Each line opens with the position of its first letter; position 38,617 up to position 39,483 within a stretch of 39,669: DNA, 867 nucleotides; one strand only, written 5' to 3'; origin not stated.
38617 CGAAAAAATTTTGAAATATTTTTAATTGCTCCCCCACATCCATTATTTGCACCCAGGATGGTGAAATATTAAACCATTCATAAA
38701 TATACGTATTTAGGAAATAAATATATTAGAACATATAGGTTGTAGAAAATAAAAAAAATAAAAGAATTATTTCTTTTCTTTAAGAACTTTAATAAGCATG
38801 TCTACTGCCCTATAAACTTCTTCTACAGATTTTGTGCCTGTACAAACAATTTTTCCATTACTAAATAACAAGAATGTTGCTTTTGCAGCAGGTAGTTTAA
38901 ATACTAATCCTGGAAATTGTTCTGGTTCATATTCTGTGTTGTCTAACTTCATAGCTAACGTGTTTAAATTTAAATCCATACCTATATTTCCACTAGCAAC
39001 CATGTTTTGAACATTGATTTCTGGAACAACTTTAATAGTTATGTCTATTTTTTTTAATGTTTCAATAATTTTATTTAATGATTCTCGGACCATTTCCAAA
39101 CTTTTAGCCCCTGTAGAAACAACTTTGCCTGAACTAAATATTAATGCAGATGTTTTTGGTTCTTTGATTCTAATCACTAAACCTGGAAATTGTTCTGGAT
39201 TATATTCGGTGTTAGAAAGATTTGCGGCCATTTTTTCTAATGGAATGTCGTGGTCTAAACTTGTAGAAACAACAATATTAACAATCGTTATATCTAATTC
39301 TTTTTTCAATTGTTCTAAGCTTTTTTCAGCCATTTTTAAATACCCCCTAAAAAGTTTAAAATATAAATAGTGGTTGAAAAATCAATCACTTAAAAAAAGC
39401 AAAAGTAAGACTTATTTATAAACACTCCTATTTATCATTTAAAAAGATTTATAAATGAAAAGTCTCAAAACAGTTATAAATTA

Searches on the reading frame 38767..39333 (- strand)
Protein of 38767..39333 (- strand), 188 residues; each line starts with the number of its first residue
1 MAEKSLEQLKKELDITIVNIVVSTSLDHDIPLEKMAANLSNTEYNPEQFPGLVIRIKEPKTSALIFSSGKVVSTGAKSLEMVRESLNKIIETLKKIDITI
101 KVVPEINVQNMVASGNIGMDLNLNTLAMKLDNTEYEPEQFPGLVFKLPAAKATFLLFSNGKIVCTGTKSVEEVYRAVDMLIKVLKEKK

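Call 8: search_protein_families(library=pfam, proteins=[window:38767-39333:-], max_evalue=0.001)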
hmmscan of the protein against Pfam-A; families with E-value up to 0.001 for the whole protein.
window:38767-39333:- (188 aa): 2 families
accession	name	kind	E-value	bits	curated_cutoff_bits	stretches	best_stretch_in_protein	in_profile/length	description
PF00352.27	TBP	-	1.9e-60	201.1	22.9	2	14-96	1-85/85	Transcription factor TFIID (or TATA-binding protein, TBP)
PF11858.14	DUF3378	-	5.7e-05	23.7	27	0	32-78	11-56/76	Domain of unknown function (DUF3378)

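Call 32: find_encoding_contigs(protein=window:38767-39333:-, flank=10000, max_places=6)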
Protein window:38767-39333:- (188 aa): 3 contigs read that carry it; 2 places shown.
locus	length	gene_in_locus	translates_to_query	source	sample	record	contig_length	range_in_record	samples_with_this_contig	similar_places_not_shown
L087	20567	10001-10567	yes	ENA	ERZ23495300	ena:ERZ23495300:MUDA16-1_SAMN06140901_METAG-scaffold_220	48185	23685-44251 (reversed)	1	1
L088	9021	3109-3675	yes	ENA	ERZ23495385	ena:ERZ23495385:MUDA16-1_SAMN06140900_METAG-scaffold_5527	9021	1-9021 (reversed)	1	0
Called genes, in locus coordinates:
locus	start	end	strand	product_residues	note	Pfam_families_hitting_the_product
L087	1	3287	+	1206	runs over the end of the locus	PF03833:PolC_DP2_N, PF24844:PolC_DP2_central, PF24846:PolC_DP2_cat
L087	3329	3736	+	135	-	PF01873:eIF-5_eIF-2B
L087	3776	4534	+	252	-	-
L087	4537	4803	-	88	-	-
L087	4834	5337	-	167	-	-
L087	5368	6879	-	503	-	PF00149:Metallophos, PF04042:DNA_pol_E_B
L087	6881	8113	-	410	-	PF01637:ATPase_2 (weak), PF05621:TniB (weak), PF13191:AAA_16 (weak), PF00004:AAA (faint), PF13401:AAA_22, PF22703:Cdc6_lid, PF09079:WHD_Cdc6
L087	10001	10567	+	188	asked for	PF00352:TBP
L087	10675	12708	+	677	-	PF14551:MCM_N, PF17207:MCM_OB, PF00493:MCM, PF07728:AAA_5 (faint), PF01078:Mg_chelatase (weak), PF17855:MCM_lid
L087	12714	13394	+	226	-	-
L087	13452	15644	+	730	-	PF00270:DEAD, PF04851:ResIII, PF22590:Cas3-like_C_2 (faint), PF21210:RNA_helicase_helical, PF00271:Helicase_C, PF02732:ERCC4, PF14520:HHH_5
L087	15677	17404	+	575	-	PF08439:Peptidase_M3_N (faint), PF01432:Peptidase_M3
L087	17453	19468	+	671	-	PF21686:LigD_Prim-Pol (faint), PF01896:DNA_primase_S, PF04104:DNA_primase_lrg (weak)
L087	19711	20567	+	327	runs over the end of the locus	PF00297:Ribosomal_L3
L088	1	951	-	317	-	?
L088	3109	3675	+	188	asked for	PF00352:TBP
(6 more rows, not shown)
